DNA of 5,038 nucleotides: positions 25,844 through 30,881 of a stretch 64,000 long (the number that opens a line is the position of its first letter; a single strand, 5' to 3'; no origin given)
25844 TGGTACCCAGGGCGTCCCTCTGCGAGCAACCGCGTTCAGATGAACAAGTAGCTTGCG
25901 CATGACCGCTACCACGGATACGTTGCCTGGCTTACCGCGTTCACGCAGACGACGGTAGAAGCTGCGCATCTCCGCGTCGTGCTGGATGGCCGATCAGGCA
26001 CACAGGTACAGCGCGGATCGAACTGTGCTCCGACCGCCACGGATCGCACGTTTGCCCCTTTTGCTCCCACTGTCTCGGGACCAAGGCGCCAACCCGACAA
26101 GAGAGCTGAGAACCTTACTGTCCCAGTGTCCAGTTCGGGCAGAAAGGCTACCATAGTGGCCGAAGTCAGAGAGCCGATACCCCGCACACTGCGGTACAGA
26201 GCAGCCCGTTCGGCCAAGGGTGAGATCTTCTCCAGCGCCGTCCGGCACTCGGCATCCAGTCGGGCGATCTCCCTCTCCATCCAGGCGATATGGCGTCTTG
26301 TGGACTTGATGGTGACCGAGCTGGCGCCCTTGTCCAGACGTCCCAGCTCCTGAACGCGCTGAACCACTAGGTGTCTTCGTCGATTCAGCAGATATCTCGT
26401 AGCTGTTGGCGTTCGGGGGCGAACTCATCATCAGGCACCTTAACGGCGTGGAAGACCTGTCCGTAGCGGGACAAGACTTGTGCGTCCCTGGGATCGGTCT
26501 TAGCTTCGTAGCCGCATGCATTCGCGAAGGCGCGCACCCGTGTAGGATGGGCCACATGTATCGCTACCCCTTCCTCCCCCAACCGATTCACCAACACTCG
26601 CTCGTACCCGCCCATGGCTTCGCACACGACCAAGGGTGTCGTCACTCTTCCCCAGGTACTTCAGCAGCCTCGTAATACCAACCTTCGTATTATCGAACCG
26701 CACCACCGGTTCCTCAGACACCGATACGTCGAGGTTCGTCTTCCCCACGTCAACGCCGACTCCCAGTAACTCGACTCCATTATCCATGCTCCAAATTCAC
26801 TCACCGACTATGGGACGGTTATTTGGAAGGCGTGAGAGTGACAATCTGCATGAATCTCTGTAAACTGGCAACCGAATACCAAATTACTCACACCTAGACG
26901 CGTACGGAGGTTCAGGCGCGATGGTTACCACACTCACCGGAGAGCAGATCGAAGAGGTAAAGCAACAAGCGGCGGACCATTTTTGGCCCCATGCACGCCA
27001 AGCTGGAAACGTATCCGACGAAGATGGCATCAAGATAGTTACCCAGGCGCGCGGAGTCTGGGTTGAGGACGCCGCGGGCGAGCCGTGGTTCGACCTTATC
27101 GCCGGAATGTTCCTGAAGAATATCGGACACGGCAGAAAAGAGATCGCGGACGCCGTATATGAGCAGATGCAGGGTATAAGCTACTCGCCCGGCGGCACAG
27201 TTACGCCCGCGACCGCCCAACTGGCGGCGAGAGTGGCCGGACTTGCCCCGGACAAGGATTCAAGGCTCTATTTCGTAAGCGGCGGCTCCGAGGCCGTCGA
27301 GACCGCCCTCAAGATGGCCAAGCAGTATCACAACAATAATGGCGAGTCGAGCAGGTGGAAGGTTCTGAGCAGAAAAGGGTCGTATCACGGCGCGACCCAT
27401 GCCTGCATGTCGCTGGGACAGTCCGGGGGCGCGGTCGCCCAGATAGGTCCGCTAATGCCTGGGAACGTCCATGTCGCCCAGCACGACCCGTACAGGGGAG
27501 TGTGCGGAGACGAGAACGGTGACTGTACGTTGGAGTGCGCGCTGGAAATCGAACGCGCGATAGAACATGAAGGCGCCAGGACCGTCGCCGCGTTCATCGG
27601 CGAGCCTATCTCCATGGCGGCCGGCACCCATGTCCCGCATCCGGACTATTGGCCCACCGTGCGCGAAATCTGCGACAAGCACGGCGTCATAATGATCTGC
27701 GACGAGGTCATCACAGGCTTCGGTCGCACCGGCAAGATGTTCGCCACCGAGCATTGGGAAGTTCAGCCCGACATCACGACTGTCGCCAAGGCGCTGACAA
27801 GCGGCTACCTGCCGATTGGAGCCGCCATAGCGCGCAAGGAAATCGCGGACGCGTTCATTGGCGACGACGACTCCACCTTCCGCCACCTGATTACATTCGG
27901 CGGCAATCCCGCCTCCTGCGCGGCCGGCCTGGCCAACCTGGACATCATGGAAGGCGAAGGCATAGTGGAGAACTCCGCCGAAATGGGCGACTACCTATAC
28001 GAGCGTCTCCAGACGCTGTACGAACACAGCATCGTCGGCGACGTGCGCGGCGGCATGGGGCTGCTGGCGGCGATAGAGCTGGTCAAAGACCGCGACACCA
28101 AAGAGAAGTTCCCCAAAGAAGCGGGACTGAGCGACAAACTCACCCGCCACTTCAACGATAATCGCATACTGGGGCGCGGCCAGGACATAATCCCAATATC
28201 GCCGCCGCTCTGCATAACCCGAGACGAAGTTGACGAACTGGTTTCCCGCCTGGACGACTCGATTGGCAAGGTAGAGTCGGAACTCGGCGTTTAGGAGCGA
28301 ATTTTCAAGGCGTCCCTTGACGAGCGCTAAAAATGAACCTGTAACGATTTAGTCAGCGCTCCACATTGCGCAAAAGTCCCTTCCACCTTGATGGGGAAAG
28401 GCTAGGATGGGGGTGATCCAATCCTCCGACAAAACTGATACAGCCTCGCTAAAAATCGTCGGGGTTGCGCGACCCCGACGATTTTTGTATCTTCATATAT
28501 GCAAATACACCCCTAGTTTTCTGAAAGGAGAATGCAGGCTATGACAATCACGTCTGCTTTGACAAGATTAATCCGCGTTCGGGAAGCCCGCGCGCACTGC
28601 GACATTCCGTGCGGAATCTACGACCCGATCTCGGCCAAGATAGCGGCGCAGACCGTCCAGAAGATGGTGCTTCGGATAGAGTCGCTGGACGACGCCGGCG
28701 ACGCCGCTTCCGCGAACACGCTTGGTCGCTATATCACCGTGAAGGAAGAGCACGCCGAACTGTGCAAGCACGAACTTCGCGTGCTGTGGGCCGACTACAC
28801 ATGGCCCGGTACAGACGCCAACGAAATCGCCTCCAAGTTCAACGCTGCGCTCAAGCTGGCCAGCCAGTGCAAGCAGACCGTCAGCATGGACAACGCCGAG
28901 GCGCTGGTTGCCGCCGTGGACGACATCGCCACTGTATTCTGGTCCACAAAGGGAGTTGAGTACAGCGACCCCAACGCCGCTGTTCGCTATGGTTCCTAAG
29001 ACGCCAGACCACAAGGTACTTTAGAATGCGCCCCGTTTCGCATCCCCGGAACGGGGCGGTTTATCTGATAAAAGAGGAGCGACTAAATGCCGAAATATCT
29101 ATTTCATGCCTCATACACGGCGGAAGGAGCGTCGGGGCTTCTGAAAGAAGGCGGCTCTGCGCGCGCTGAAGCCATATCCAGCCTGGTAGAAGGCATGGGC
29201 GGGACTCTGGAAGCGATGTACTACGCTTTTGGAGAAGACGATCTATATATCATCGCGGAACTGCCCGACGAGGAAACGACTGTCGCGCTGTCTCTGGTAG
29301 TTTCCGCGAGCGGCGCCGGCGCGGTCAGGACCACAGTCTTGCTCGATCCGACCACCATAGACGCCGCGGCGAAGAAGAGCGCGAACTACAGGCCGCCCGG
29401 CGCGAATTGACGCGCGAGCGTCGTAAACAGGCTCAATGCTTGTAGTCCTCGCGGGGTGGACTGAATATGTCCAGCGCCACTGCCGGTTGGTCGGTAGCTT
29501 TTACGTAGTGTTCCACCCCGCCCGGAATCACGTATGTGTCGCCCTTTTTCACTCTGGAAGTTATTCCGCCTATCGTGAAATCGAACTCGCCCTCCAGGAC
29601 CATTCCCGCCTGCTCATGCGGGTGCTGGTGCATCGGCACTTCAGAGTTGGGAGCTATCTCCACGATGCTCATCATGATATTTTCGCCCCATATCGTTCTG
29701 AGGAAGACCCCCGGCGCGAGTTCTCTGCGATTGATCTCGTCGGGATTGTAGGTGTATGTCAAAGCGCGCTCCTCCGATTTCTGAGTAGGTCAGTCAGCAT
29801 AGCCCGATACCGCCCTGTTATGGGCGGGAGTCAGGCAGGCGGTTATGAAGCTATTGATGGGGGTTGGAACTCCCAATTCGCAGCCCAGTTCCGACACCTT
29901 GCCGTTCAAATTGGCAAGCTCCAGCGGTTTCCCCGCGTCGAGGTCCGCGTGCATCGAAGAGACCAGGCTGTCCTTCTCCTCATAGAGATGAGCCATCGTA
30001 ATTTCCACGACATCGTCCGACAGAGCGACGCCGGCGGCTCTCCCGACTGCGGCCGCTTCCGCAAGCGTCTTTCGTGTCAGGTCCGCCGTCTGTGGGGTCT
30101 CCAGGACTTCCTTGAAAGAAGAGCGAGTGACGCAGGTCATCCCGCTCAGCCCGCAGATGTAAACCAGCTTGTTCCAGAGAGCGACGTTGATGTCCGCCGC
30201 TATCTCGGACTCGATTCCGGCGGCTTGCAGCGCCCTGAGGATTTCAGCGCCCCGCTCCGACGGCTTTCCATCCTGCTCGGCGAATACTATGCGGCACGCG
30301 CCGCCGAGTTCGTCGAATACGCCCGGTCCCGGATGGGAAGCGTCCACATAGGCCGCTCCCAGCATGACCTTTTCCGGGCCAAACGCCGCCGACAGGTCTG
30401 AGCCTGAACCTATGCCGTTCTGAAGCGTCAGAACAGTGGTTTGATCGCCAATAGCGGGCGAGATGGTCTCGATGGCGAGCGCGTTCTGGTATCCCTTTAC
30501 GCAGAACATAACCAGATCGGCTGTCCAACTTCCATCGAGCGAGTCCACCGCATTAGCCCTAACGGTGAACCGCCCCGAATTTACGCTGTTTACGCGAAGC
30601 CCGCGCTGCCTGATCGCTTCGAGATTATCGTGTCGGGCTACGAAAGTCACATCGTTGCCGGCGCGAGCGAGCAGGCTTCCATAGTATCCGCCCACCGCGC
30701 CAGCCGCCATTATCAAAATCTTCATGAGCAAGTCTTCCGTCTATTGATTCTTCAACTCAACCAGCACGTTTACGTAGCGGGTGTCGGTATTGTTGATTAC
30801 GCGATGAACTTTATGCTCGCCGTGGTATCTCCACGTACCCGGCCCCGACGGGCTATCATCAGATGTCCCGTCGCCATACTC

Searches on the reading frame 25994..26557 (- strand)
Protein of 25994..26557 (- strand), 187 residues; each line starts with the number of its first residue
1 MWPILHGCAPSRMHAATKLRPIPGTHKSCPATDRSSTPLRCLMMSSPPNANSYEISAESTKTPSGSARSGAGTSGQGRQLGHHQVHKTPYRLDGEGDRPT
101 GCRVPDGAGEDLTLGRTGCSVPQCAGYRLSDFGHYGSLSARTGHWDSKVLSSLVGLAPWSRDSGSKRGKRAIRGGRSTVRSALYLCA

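Call 24: search_protein_families(library=pfam, proteins=[window:25994-26557:-], max_evalue=0.00001)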
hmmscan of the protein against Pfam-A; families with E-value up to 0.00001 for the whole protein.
window:25994-26557:- (187 aa): 1 family
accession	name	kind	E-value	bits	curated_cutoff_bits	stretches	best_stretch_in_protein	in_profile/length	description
PF02371.22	Transposase_20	-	2.1e-06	28.5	21.3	1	146-187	30-72/87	Transposase IS116/IS110/IS902 family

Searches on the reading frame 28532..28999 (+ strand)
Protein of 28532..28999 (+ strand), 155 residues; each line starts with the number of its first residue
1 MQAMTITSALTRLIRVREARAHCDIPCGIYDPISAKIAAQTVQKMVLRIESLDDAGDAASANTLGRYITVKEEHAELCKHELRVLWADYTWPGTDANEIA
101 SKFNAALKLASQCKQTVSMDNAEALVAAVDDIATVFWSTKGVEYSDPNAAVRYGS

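Call 24: search_protein_families(library=pfam, proteins=[window:28532-28999:+], max_evalue=0.00001)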
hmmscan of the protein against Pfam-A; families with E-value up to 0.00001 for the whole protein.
window:28532-28999:+ (155 aa): 1 family
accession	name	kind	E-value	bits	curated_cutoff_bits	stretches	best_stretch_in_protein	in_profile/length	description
PF09055.16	Sod_Ni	-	2.4e-38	132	25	1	18-140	2-127/127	Nickel-containing superoxide dismutase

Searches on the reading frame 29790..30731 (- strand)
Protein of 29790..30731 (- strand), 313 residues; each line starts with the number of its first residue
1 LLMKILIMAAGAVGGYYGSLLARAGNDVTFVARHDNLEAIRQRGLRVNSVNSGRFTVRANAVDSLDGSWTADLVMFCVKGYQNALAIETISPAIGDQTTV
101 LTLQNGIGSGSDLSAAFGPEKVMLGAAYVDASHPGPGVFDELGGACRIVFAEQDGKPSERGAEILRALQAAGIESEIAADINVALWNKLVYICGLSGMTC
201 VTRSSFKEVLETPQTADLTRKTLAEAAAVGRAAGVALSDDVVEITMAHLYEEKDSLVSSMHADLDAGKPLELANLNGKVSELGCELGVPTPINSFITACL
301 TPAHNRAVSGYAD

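Call 25: search_protein_families(library=pfam, proteins=[window:29790-30731:-], max_evalue=0.00001)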
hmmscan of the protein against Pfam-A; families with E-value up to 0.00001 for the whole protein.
window:29790-30731:- (313 aa): 2 families
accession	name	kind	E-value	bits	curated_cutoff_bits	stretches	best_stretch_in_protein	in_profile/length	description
PF02558.23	ApbA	-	9.7e-34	116.6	22.2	1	5-150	1-145/150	Ketopantoate reductase PanE/ApbA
PF08546.17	ApbA_C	-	2.9e-27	95.9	22.7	1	180-301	1-122/125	Ketopantoate reductase PanE/ApbA C terminal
